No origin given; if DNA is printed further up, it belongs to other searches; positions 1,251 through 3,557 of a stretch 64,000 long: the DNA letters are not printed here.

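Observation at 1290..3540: AT-rich single-gene island encoding an ABC-ATPase/TOPRIM fusion (OLD- or fused-PARIS-like): candidate anti-phage defence cassette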

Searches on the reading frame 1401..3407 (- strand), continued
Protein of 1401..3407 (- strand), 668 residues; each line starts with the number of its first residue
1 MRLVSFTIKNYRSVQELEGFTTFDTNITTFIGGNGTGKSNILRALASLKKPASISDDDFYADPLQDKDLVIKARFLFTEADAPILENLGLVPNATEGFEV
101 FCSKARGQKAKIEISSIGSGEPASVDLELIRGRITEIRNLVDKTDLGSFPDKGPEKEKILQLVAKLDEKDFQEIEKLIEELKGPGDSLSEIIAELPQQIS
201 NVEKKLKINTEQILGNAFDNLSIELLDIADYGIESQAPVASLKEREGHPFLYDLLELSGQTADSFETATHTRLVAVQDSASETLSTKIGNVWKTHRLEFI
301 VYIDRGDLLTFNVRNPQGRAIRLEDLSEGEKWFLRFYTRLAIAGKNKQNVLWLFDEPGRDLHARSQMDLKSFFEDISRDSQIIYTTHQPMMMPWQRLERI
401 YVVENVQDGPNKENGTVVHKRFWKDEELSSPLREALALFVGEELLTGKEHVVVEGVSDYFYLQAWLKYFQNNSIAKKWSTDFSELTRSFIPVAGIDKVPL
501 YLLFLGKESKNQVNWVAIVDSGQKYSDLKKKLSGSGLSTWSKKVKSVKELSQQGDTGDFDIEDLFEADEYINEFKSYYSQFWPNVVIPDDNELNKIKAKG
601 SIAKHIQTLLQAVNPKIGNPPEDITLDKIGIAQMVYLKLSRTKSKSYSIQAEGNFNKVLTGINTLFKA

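Call 70: find_encoding_contigs(protein=P0034, flank=6000, max_places=1)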
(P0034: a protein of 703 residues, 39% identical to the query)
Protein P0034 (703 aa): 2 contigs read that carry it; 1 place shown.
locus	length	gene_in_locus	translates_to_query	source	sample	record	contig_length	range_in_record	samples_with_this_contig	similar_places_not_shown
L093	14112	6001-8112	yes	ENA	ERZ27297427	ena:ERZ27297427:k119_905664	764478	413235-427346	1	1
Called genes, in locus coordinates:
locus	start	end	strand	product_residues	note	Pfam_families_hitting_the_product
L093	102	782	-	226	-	-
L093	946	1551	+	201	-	-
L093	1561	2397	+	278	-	PF18928:DUF5677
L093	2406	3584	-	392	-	PF13289:SIR2_2 (weak)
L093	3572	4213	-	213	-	PF18734:HEPN_AbiU2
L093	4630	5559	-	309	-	PF02899:Phage_int_SAM_1, PF00589:Phage_integrase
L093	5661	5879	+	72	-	PF13560:HTH_31, PF12844:HTH_19, PF01381:HTH_3, PF13443:HTH_26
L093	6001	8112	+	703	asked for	PF02463:SMC_N, PF13175:AAA_15, PF13304:AAA_21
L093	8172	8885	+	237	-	-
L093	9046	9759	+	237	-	-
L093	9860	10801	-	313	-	PF02661:Fic, PF12728:HTH_17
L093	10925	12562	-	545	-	PF00041:fn3 (faint), PF02012:BNR (faint), PF15902:Sortilin-Vps10 (weak), PF14870:PSII_BNR (weak)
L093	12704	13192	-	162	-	-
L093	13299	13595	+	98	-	-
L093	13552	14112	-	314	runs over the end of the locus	PF00696:AA_kinase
